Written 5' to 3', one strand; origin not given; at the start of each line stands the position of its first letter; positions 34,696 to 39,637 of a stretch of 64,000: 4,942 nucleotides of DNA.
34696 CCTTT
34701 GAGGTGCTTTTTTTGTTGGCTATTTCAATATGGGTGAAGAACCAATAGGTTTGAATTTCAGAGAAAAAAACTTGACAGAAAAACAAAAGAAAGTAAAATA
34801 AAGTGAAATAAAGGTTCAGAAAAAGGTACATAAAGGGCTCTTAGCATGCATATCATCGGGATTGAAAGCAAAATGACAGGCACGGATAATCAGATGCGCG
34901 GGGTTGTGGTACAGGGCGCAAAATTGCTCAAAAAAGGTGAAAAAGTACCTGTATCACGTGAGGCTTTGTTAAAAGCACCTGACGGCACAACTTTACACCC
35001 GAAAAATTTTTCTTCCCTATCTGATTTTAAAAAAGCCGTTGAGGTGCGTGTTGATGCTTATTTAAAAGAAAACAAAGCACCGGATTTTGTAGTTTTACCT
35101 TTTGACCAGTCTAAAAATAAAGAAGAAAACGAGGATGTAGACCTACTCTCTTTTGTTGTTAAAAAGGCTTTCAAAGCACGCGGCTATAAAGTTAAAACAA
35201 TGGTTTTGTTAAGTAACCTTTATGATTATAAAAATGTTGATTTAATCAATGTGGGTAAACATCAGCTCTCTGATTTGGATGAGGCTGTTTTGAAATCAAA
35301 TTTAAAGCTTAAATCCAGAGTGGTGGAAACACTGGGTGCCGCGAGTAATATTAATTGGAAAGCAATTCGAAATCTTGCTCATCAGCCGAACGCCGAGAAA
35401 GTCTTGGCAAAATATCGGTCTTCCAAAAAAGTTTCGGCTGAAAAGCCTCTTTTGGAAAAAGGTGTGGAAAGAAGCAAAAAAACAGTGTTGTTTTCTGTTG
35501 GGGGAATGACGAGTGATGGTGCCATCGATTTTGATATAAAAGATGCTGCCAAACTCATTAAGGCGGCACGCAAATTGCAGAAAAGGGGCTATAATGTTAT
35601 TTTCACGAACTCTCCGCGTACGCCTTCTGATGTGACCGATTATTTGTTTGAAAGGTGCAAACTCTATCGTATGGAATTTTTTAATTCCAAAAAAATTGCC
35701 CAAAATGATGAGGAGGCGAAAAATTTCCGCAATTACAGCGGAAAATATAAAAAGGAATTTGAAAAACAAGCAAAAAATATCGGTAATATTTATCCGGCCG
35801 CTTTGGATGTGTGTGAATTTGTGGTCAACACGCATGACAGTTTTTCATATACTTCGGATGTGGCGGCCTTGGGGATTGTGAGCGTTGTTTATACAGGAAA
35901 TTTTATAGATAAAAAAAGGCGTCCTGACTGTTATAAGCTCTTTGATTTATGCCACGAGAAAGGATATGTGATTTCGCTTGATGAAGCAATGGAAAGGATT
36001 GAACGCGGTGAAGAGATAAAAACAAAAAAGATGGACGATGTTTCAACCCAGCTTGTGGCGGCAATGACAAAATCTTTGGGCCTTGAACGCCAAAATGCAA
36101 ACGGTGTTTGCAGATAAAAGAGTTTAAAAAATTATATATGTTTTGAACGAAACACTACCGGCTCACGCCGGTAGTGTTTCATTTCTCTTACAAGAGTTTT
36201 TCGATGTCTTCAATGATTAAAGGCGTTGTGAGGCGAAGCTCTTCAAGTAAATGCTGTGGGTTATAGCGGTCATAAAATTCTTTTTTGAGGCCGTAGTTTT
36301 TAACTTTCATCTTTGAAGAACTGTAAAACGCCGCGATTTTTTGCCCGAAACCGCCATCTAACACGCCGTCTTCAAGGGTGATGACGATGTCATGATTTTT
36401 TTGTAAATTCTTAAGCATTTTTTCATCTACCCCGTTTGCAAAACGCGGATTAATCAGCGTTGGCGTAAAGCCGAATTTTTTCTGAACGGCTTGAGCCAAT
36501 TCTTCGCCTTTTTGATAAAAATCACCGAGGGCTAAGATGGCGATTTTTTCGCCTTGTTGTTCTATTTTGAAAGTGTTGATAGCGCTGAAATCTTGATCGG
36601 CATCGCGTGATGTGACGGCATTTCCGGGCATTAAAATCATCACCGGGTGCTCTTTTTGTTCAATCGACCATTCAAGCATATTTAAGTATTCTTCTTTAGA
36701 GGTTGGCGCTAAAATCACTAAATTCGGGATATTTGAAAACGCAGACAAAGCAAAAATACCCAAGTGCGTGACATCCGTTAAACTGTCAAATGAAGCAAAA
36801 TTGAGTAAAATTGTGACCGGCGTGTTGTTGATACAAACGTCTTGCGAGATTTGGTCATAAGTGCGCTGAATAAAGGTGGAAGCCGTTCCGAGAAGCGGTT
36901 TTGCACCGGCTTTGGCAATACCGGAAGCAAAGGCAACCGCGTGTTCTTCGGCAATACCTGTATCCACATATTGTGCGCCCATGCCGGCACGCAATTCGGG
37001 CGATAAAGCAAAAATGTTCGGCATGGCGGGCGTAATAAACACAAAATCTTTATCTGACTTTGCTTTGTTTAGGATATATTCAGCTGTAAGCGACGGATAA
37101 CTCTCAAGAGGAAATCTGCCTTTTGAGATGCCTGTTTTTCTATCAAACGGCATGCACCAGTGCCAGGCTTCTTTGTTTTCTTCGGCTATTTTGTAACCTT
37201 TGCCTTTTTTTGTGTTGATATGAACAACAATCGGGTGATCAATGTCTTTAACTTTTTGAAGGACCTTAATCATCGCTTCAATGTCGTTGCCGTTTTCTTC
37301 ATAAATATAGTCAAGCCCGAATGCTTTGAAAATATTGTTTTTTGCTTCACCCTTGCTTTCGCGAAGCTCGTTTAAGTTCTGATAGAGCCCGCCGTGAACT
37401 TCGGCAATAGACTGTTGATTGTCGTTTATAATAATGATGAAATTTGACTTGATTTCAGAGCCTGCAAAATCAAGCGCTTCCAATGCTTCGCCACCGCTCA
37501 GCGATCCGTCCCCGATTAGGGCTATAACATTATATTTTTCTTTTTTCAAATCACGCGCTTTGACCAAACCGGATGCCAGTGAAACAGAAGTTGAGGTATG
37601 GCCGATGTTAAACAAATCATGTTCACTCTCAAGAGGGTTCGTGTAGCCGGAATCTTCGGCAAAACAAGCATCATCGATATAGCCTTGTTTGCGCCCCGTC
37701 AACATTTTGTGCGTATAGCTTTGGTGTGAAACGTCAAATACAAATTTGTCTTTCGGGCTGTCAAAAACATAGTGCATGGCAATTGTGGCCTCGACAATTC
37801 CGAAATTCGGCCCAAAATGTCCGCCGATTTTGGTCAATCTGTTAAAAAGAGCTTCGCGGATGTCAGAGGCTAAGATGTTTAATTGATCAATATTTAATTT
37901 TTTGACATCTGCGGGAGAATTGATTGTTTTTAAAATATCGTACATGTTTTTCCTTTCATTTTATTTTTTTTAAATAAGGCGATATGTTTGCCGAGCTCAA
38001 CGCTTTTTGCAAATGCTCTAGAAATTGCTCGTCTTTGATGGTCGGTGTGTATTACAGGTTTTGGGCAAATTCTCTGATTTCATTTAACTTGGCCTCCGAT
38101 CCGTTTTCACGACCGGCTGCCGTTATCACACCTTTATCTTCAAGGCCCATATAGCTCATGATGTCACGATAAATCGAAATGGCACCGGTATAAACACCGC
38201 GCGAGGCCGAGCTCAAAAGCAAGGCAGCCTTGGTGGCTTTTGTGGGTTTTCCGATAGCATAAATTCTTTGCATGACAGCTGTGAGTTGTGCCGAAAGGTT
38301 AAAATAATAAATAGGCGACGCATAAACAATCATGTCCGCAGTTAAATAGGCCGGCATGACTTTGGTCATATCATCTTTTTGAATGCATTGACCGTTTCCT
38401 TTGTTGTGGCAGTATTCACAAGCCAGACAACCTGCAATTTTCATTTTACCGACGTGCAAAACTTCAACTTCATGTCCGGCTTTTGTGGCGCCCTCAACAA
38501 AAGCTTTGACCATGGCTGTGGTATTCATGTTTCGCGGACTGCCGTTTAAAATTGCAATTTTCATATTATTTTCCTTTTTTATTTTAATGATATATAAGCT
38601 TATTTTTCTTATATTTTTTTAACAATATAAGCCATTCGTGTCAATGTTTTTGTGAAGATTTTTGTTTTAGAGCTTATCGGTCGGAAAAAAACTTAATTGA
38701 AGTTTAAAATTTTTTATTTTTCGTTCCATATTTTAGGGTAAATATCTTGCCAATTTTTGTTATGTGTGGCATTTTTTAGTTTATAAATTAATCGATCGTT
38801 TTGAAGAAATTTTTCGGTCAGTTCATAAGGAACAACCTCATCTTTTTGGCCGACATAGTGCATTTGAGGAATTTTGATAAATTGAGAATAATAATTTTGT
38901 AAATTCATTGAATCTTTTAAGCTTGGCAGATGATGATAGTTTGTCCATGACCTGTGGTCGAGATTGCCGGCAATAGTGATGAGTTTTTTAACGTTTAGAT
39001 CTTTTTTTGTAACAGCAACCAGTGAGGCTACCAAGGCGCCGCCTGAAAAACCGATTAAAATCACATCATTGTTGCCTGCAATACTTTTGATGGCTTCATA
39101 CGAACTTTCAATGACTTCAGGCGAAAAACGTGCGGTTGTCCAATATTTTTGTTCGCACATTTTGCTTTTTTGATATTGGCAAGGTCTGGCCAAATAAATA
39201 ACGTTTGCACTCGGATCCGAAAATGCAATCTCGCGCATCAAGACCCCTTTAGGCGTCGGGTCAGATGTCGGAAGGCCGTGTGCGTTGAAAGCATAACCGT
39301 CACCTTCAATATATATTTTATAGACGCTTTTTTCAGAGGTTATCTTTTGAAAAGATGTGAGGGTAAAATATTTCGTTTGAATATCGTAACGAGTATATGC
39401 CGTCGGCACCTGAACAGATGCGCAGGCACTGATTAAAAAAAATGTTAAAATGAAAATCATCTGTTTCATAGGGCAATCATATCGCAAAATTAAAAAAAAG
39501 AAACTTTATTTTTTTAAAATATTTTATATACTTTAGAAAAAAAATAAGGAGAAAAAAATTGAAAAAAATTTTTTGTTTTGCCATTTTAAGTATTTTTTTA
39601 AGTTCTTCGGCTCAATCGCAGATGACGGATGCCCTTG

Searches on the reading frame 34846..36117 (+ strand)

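Call 34: search_protein_families(library=pfam, proteins=[window:34846-36117:+], max_evalue=0.001)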
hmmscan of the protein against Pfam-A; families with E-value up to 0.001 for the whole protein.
window:34846-36117:+ (423 aa): 1 family
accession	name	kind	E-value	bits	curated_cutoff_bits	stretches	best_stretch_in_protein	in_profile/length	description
PF06258.17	Mito_fiss_Elm1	-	1.8e-09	37.6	27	1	112-382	76-282/304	Mitochondrial fission ELM1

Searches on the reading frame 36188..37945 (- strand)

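Call 34: search_protein_families(library=pfam, proteins=[window:36188-37945:-], max_evalue=0.001)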
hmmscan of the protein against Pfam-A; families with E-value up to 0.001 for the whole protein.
window:36188-37945:- (585 aa): 6 families
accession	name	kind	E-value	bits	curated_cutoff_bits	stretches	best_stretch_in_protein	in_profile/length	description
PF13292.11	DXP_synthase_N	-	1.1e-76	258.1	21.2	2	5-199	1-194/274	1-deoxy-D-xylulose-5-phosphate synthase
PF02779.29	Transket_pyr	-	7.1e-20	71.8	27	1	323-441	47-169/174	Transketolase, pyrimidine binding domain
PF02780.25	Transketolase_C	-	1.4e-15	57.7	25.9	1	460-574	4-121/124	Transketolase, C-terminal domain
PF00456.26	Transketolase_N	-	1.9e-06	27.6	22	1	139-258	146-256/334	Transketolase, thiamine diphosphate binding domain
PF00676.26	E1_dh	-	0.00013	21.5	22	1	117-180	103-165/300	Dehydrogenase E1 component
PF02775.26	TPP_enzyme_C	-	0.00018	21.8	21.9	0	119-243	32-151/151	Thiamine pyrophosphate enzyme, C-terminal TPP binding domain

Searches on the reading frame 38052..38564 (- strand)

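Call 34: search_protein_families(library=pfam, proteins=[window:38052-38564:-], max_evalue=0.001)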
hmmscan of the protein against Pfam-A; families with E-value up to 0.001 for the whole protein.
window:38052-38564:- (170 aa): 2 families
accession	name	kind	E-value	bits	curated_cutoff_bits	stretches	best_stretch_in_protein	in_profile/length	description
PF03358.20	FMN_red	-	3.1e-19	69.5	24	1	1-137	1-133/152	NADPH-dependent FMN reductase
PF02525.22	Flavodoxin_2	-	1.9e-14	54.3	27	1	1-160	1-187/198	Flavodoxin-like fold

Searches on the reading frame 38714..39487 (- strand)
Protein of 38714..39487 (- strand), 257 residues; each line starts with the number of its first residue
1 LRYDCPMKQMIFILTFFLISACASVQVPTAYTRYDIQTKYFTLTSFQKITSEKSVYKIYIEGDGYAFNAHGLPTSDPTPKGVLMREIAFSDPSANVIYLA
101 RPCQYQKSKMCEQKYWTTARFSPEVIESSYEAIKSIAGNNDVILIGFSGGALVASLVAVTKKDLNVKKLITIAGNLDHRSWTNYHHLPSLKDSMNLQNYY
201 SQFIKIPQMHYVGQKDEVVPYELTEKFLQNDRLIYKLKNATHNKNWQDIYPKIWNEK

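Call 9: search_protein_families(library=pfam, proteins=[window:38714-39487:-], max_evalue=0.01)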
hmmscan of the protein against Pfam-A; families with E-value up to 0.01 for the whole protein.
window:38714-39487:- (257 aa): 5 families
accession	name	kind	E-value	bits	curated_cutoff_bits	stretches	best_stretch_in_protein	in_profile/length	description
PF03959.19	FSH1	-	1.3e-08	35.3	21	1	124-229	83-184/211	Serine hydrolase (FSH1)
PF02230.22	Abhydrolase_2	-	0.00022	21.6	23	1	133-229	98-180/217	Phospholipase/Carboxylesterase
PF00561.26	Abhydrolase_1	-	0.00049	20.3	25.8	1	119-202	48-123/245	alpha/beta hydrolase fold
PF02089.21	Palm_thioest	-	0.00092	19.4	26.8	1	126-229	58-166/254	Palmitoyl protein thioesterase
PF12146.15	Hydrolase_4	-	0.0018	18.1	27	0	130-179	66-114/239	Serine aminopeptidase, S33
